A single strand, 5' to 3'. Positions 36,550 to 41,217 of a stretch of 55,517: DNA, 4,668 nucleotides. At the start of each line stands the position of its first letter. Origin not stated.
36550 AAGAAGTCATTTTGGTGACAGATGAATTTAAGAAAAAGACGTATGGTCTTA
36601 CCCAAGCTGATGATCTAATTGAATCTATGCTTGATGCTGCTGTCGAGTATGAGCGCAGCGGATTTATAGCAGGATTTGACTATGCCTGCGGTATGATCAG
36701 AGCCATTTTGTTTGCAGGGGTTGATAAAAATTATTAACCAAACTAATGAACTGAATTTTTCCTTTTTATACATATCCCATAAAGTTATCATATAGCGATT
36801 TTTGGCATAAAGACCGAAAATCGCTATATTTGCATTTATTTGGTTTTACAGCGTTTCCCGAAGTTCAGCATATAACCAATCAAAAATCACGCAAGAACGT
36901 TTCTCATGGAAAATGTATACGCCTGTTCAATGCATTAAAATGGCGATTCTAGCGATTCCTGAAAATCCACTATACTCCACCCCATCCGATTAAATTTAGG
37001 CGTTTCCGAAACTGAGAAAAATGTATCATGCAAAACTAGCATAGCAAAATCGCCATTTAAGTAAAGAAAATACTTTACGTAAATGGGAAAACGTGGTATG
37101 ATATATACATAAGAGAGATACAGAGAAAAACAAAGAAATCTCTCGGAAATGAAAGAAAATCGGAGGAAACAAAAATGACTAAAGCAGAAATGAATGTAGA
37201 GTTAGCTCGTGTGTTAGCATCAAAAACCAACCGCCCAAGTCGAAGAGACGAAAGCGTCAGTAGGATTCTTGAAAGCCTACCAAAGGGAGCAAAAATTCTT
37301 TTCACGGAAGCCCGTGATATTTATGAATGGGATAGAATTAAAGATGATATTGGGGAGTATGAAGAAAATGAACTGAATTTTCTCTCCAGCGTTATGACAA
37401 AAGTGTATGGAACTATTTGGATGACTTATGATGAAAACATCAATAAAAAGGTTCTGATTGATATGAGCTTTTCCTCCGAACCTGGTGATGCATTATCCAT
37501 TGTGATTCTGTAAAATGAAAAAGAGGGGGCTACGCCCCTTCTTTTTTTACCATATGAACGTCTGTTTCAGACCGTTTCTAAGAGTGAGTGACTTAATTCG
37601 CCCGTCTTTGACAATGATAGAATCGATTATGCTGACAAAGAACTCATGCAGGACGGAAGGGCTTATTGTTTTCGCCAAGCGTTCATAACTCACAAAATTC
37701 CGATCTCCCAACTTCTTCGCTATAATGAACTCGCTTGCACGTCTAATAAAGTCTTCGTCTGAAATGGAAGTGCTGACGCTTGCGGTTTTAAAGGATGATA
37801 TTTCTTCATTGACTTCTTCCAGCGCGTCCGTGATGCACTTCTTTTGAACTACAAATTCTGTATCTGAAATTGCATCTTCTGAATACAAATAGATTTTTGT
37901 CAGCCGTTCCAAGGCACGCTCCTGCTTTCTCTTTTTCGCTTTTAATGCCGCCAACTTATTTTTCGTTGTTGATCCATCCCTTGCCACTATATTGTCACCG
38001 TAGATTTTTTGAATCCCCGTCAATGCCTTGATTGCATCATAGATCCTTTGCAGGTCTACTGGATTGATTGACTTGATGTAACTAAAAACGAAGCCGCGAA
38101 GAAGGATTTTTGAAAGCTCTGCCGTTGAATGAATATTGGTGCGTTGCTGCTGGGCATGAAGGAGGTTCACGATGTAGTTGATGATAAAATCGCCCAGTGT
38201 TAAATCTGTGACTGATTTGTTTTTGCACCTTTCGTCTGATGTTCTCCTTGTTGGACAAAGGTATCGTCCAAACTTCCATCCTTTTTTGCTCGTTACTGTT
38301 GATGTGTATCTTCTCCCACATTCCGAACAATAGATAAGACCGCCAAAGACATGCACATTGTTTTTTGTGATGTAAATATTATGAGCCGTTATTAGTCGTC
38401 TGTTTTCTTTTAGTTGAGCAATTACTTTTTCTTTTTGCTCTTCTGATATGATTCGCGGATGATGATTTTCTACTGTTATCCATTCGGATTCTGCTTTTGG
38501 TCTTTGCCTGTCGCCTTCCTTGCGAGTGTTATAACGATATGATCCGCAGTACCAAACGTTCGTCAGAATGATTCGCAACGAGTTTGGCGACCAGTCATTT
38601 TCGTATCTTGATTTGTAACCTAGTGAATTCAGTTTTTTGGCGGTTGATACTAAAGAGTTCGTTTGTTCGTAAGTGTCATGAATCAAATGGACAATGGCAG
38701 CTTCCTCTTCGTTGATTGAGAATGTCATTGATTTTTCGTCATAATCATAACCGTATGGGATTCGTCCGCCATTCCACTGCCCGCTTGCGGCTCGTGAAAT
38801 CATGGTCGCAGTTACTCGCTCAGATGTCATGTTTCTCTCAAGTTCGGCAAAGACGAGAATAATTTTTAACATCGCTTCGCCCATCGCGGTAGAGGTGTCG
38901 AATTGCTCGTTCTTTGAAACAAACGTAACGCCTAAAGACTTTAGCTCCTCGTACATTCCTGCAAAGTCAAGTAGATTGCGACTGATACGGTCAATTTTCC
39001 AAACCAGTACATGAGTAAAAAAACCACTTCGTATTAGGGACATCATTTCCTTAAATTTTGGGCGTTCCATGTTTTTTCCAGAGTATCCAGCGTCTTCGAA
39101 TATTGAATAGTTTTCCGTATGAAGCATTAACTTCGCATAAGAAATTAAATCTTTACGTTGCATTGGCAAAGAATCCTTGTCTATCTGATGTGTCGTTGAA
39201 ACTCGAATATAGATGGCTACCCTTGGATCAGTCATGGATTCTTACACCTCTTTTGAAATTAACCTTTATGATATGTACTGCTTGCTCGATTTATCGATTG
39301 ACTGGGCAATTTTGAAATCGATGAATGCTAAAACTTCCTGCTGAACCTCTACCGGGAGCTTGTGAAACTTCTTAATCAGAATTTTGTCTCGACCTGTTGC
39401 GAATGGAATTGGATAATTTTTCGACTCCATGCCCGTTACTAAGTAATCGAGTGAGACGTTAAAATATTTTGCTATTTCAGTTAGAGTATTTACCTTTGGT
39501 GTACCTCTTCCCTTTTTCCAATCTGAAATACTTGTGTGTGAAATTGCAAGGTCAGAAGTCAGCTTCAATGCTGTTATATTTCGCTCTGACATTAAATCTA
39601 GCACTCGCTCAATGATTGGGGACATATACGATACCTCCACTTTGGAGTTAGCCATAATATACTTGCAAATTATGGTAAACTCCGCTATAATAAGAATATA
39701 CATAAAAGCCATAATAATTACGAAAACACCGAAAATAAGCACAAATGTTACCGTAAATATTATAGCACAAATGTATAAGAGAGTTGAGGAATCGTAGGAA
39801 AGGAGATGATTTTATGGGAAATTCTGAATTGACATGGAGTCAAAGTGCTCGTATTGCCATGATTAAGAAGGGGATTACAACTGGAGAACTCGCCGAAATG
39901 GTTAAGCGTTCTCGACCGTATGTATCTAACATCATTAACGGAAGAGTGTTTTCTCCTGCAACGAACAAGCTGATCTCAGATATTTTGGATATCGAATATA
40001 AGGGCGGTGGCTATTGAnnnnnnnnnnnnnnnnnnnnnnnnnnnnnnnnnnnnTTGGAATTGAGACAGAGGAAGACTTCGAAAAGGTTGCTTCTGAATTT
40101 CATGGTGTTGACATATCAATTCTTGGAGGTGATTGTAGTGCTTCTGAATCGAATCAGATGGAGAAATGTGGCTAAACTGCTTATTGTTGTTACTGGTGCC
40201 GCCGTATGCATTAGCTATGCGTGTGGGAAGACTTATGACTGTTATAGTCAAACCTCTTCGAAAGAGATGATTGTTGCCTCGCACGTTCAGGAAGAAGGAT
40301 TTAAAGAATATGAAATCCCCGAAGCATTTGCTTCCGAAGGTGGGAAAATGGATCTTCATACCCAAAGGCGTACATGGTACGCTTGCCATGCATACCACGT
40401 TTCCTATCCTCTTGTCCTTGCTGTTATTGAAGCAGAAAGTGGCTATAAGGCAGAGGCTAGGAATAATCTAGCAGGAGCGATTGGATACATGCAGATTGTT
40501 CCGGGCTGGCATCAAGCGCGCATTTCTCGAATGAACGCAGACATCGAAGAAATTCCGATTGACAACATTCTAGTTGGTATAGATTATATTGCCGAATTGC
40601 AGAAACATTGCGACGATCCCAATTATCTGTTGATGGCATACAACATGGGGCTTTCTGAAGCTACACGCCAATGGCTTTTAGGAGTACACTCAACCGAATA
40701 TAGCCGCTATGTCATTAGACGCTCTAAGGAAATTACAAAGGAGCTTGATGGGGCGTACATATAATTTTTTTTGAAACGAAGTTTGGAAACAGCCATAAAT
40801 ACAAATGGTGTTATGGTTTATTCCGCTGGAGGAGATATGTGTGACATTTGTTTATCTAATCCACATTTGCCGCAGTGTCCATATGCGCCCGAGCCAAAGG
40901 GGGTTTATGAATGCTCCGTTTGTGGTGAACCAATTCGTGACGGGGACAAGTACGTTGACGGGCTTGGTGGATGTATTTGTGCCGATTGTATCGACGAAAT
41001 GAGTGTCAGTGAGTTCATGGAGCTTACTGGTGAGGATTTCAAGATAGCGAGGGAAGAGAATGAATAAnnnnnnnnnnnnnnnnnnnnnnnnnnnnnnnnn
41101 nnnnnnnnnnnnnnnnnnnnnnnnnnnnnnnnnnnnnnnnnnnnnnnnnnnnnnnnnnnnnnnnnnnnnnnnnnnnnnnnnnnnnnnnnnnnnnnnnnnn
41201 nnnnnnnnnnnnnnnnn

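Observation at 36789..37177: A ~390-bp terminator-spacer-promoter-leader cassette present three times (36789-37177, 50523-50911, 55306-55400 plus 1-283)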

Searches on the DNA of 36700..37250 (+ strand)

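Call 10: search_dna_similar(query=window:36780-37180:+, collection=phages, mode=distant, max_rows=30)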
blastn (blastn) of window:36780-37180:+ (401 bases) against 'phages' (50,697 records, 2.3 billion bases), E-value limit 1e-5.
No match.

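Call 56: search_rna_families(source=window, start=36700, end=37250, threshold=evalue, max_evalue=5)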
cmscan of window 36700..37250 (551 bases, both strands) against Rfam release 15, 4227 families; matches with E-value up to 5: 3.
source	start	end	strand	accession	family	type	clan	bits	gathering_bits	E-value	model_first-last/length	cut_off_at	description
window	36790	36829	+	RF00237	mir-9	Gene; miRNA;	-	19.3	58.6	0.86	1-78/78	no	mir-9/mir-79 microRNA precursor family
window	37118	37221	+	RF01426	snoR126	Gene; snRNA; snoRNA; CD-box;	-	17.4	39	2.2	1-101/101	no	small nucleolar RNA snoR126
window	36914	36969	-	RF01935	bxd_7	Gene; lncRNA;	-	14.5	60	4.7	1-66/66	no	Bithoraxoid conserved region 7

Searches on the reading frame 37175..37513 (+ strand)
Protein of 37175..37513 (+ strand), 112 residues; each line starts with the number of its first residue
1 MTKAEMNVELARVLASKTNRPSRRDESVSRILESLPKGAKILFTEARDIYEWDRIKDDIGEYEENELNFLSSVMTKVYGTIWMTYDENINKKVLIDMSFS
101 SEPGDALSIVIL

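Call 12: search_protein_families(library=pfam, proteins=[window:37175-37513:+], max_evalue=0.01)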
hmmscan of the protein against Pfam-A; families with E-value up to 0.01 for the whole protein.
window:37175-37513:+ (112 aa): 0 families

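Call 13: search_protein_families(library=phrogs, proteins=[window:37175-37513:+], max_evalue=0.01)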
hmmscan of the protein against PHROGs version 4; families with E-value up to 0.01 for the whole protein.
window:37175-37513:+ (112 aa): 0 families

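Call 66: search_protein_families(library=pfam, proteins=[window:37175-37513:+], max_evalue=5)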
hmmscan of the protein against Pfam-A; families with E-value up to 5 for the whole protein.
window:37175-37513:+ (112 aa): 2 families
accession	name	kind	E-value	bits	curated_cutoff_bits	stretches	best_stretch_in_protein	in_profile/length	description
PF13427.11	AadA_C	-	0.042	14.5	22.2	1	9-54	36-82/103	Aminoglycoside adenylyltransferase, C-terminal domain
PF09000.15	Cytotoxic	-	0.19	12.6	22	1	44-66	34-56/80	Cytotoxic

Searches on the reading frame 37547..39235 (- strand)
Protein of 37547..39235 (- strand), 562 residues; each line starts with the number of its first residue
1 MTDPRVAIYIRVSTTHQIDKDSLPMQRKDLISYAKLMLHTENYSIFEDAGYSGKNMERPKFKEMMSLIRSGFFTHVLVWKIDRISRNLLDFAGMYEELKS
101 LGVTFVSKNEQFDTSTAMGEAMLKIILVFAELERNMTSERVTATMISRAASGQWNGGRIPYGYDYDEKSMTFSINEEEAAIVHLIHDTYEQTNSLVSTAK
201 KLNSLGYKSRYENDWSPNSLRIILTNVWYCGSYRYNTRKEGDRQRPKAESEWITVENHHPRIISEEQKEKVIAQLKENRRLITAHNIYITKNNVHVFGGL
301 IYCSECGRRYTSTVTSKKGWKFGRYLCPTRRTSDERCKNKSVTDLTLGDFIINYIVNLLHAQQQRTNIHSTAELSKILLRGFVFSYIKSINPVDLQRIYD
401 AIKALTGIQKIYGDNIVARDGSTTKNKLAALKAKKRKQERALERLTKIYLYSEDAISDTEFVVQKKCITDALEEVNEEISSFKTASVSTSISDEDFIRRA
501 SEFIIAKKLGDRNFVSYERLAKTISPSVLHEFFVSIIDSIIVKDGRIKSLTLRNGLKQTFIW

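Call 12: search_protein_families(library=pfam, proteins=[window:37547-39235:-], max_evalue=0.01)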
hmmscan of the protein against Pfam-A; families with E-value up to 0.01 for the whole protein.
window:37547-39235:- (562 aa): 3 families
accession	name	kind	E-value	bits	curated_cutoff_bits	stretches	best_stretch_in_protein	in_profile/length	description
PF00239.26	Resolvase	-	1.1e-37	129.8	23.3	1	6-154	1-145/145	Resolvase, N terminal domain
PF07508.19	Recombinase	-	2.5e-22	79.5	21.1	1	176-278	1-102/102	Recombinase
PF13408.12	Zn_ribbon_recom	-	2.2e-09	38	25.3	1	297-355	2-57/58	Recombinase zinc beta ribbon domain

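Call 13: search_protein_families(library=phrogs, proteins=[window:37547-39235:-], max_evalue=0.01)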
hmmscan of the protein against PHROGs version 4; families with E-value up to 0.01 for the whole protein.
window:37547-39235:- (562 aa): 4 families
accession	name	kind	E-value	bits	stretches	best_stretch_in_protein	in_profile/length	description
phrog_95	-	integration and excision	1.8e-120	404.5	1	2-555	86-576/651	integrase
phrog_125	-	DNA, RNA and nucleotide metabolism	2.5e-45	156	1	5-279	21-252/254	DNA invertase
phrog_6620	-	integration and excision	1.1e-08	35.8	1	5-130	57-176/201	transposase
phrog_7701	-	DNA, RNA and nucleotide metabolism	0.0096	17.2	0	157-202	2-45/137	DNA invertase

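Call 39: find_related_loci(query=window:37547-39235:-, collection=genome_contigs, flank=10000)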
Query window:37547-39235:- (562 aa) in genome_contigs; peptide patterns used: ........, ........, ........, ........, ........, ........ (x = any residue, [..] = any of these).
207 stretches matched a pattern; 14 encode a relative of the query (tblastn E <= 1e-3); 14 distinct loci.
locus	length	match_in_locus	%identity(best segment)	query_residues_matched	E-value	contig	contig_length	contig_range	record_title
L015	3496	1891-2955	33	45-358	4e-47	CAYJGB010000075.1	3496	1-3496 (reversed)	MAG TPA_asm: uncultured Eubacteriales bacterium isolate ERP123703_co3_160 genome assembly, contig: NODE_28056_length_349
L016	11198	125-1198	31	42-358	6e-47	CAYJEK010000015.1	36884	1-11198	MAG TPA_asm: uncultured Oscillospiraceae bacterium isolate ERP123703_co2_236 genome assembly, contig: NODE_610_length_36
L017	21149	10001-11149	31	45-376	4e-45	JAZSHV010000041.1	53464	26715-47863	MAG: Acutalibacteraceae bacterium isolate T1900044574_TS20190040.MAGScoT_cleanbin_000024 SGB_474_k141_1542517, whole gen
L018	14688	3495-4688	31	4-358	1e-44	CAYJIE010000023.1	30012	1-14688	MAG TPA_asm: uncultured Oscillospiraceae bacterium isolate ERP123703_co2_67 genome assembly, contig: NODE_865_length_300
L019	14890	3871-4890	31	38-337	8e-45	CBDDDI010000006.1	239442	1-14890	MAG: Oscillospiraceae bacterium isolate 5eb11732-8737-4bdf-b483-efbed3a00f11 genome assembly, contig: contig_6, whole ge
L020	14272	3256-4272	32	45-341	2e-44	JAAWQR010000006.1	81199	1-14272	MAG: Clostridiales bacterium isolate ABMPRH_105_1 SL341404_scaffold_741, whole genome shotgun sequence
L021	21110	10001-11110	31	2-340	2e-40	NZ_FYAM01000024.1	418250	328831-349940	Clostridium sp. BSD9I1, whole genome shotgun sequence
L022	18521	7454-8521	30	41-364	4e-42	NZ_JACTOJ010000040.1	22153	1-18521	Clostridium sp. 19966 contig00040, whole genome shotgun sequence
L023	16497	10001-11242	27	1-367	3e-23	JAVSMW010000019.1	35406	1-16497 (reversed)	MAG: Thermincola sp. isolate NRBC_bin_10V2 Thermincola_NRBC_Contig_19, whole genome shotgun sequence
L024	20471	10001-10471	32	6-163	8e-18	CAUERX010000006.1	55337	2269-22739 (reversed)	MAG TPA_asm: uncultured bacterium isolate ERR10149238_bin.39_MetaWRAP_v1.3_MAG genome assembly, contig: ERZ19085884.408,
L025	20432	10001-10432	33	9-165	1e-13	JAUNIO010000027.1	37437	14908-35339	MAG: bacterium isolate S28M_St_metabat_78 NODE_746_length_37437_cov_22.157161, whole genome shotgun sequence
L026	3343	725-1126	34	9-156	7e-13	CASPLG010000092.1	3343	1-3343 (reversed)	MAG: uncultured Eubacteriales bacterium isolate extra-SRR7533644.32_1677800613 genome assembly, contig: NODE_12709_lengt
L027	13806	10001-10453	30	7-175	6e-12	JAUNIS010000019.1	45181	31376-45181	MAG: Phascolarctobacterium sp. isolate S28M_St_metabat_98 NODE_520_length_45181_cov_19.764947, whole genome shotgun sequ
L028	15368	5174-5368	44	5-68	1e-4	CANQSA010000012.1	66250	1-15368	MAG: uncultured Lachnospiraceae bacterium isolate Lapin-021__bin41 genome assembly, contig: Lapin-021__NODE_506_length_6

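Call 46: find_encoding_contigs(protein=window:37547-39235:-, flank=6000, max_places=10)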
Protein window:37547-39235:- (562 aa): 4 contigs read that carry it; 2 places shown.
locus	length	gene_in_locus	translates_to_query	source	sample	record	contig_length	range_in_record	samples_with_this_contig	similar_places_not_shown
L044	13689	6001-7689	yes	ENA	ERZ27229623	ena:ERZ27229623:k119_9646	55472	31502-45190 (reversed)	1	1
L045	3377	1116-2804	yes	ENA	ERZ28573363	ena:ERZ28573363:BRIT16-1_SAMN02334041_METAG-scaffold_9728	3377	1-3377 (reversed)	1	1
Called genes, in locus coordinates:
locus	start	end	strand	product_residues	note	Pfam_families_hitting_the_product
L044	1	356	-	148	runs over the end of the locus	PF11753:DUF3310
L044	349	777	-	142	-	PF05866:RusA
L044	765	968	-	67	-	-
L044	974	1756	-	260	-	PF01695:IstB_IS21, PF00004:AAA (weak)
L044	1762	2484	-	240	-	-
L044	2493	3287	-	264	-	PF12684:DUF3799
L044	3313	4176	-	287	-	PF03837:RecT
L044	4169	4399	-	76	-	-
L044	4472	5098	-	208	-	PF01464:SLT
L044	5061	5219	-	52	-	-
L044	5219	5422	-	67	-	-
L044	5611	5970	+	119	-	PF12844:HTH_19, PF01381:HTH_3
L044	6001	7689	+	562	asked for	PF00239:Resolvase, PF07508:Recombinase, PF13408:Zn_ribbon_recom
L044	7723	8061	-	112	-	-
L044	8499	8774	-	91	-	-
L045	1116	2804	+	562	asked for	PF00239:Resolvase, PF07508:Recombinase, PF13408:Zn_ribbon_recom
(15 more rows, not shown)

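Call 85: find_related_loci(query=window:37547-39235:-, collection=viral_contigs, flank=4000)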
Query window:37547-39235:- (562 aa) in viral_contigs; peptide patterns used: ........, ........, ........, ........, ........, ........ (x = any residue, [..] = any of these).
27 stretches matched a pattern; 1 encode a relative of the query (tblastn E <= 1e-3); 1 distinct loci.
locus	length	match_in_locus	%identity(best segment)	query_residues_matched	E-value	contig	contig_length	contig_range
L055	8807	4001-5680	56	5-562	0e+0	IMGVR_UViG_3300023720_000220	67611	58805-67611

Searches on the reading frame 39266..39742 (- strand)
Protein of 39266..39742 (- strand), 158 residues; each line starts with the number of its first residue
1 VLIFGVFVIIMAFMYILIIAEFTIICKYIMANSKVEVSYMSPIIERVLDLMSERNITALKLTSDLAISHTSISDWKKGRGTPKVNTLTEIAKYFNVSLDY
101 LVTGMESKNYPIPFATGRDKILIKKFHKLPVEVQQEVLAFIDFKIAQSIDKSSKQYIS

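Call 29: search_protein_families(library=pfam, proteins=[window:39266-39742:-], max_evalue=0.01)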
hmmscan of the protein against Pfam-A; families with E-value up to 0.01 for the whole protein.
window:39266-39742:- (158 aa): 5 families
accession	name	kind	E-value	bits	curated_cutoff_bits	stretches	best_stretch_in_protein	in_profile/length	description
PF12844.13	HTH_19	-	2.5e-08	34.1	30.2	1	45-104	2-61/64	Helix-turn-helix domain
PF01381.28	HTH_3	-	1.9e-07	31.4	23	1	67-101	21-55/55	Helix-turn-helix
PF13443.12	HTH_26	-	2.4e-05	24.9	22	1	49-98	4-54/63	Cro/C1-type HTH DNA-binding domain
PF07022.19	Phage_CI_repr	-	8.6e-05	23.2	22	1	59-107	15-63/65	Bacteriophage CI repressor helix-turn-helix domain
PF10047.15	DUF2281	-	0.009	17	26.5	0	122-148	2-28/64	Protein of unknown function (DUF2281)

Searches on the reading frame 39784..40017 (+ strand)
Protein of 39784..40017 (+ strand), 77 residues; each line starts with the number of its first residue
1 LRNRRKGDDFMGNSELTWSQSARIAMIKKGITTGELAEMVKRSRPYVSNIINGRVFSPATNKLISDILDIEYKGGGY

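Call 29: search_protein_families(library=pfam, proteins=[window:39784-40017:+], max_evalue=0.01)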
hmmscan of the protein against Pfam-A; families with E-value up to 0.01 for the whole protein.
window:39784-40017:+ (77 aa): 2 families
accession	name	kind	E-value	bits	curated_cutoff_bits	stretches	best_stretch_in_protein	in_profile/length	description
PF01381.28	HTH_3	-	0.0001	22.7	23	1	25-71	4-51/55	Helix-turn-helix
PF13560.12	HTH_31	-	0.0027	18.4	27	1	28-55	12-39/64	Helix-turn-helix domain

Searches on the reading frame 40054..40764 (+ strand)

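Call 29: search_protein_families(library=pfam, proteins=[window:40054-40764:+], max_evalue=0.01)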
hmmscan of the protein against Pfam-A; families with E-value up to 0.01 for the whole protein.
window:40054-40764:+ (236 aa): 1 family
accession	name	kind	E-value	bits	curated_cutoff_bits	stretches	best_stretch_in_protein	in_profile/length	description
PF01464.25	SLT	-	1e-14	54.5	21.3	1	112-205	8-103/117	Transglycosylase SLT domain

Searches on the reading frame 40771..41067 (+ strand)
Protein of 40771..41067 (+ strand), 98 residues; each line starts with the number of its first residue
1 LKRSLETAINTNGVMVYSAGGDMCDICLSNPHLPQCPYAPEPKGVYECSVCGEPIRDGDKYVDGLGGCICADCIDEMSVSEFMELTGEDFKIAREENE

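Call 29: search_protein_families(library=pfam, proteins=[window:40771-41067:+], max_evalue=0.01)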
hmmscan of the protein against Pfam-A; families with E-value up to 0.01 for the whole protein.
window:40771-41067:+ (98 aa): 1 family
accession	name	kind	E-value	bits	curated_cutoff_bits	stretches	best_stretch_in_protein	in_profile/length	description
PF06689.19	zf-C4_ClpX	-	0.00017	21.8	27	1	47-76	2-32/39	ClpX C4-type zinc finger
